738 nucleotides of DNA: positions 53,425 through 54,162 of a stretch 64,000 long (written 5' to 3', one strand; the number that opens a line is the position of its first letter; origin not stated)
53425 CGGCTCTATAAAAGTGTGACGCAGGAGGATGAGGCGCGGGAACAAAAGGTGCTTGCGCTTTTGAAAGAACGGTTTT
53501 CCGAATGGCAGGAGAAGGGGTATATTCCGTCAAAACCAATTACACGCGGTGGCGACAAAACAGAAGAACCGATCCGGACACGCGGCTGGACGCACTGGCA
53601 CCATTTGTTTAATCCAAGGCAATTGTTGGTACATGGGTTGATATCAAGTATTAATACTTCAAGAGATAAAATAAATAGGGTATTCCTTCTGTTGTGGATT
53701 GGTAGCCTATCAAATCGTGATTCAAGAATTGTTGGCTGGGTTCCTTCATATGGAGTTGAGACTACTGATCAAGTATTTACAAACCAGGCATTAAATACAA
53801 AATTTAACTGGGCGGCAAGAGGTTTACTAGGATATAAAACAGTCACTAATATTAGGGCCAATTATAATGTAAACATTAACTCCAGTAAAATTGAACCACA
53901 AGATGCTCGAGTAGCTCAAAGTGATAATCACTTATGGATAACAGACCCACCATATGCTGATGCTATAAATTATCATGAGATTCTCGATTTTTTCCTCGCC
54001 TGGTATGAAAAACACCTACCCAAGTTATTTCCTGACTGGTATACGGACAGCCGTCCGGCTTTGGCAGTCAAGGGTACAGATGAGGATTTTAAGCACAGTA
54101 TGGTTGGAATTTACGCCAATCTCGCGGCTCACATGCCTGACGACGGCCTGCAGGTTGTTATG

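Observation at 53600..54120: Sharply AT-rich mosaic patch inside the GC-rich methyltransferase gene, covering the DPPY catalytic motif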

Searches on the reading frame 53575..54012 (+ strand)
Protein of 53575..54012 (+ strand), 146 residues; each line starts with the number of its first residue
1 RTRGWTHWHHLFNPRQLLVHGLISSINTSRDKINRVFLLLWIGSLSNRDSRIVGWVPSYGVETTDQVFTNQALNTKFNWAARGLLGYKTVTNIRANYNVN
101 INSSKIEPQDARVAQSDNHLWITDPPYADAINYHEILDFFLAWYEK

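Call 13: find_homologous_proteins(query=window:53575-54012:+)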
Query window:53575-54012:+ (146 aa): 119 proteins with E <= 0.001 among 137 candidates.
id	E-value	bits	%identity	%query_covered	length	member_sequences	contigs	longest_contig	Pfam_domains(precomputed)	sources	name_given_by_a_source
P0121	1.6e-33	134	48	100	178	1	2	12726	-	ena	-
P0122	1.8e-33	134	48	100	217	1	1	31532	-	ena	-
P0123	5.1e-31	126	45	100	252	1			-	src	-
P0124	5.2e-30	122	47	95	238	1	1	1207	-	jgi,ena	-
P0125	2.4e-29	120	44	97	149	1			-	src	-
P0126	5.4e-29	119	43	98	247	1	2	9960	-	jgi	-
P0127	6.7e-28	116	46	98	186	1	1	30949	-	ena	-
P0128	5.1e-27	113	44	96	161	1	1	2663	-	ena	-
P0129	2.3e-26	111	41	100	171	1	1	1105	-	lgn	-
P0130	2.6e-26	110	41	99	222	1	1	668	-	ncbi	ncbi:MAG: DNA methylase, partial [Roseiflexaceae bacterium]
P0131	3.4e-25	107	42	100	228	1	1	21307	-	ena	-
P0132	4.0e-25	107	40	100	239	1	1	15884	-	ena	-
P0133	1.3e-24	105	46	97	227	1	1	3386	-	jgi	jgi:adenine-specific DNA methylase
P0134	2.3e-24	104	42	100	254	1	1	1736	-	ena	-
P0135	3.4e-24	103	39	93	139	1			-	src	-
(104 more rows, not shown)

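Call 23: search_protein_representatives(protein=window:53575-54012:+)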
Query: 146 residues. Proteins with E-value up to 0.001 (for the whole library): 384; up to 1e-10: 189; up to 1e-30: 9. The best 150 are listed.
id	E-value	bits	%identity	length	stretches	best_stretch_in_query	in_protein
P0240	4.1e-35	137.3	50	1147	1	1-146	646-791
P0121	5.0e-34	133.8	49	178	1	1-146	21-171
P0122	5.8e-34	133.5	51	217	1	1-146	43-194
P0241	1.2e-32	129.2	46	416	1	1-145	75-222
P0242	1.2e-31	126.0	43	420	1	1-145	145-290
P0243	1.5e-31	125.7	46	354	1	1-145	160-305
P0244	3.7e-31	124.5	47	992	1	1-146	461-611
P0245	4.3e-31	124.2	44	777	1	3-146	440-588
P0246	8.7e-31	123.2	46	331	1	1-146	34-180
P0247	1.1e-30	122.9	45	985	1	1-146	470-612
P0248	1.3e-30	122.6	45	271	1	1-146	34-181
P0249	2.4e-30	121.8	45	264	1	1-146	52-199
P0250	6.9e-30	120.3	47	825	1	1-145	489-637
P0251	1.3e-29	119.5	41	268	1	1-145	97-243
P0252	2.5e-29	118.5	50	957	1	1-146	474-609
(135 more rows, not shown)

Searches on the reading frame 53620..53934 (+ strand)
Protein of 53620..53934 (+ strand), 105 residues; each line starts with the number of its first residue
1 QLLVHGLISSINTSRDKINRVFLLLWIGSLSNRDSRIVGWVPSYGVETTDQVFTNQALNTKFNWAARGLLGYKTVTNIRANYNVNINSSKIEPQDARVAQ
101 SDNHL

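Call 76: find_related_loci(query=window:53620-53934:+, collection=metagenome_contigs, flank=3000)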
Query window:53620-53934:+ (105 aa) in metagenome_contigs; peptide patterns used: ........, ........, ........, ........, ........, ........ (x = any residue, [..] = any of these).
235 stretches matched a pattern; 2 encode a relative of the query (tblastn E <= 1e-3); 2 distinct loci.
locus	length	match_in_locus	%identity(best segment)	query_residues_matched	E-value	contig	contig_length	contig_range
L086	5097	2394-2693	59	1-100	2e-36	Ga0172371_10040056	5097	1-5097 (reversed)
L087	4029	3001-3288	58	1-97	8e-34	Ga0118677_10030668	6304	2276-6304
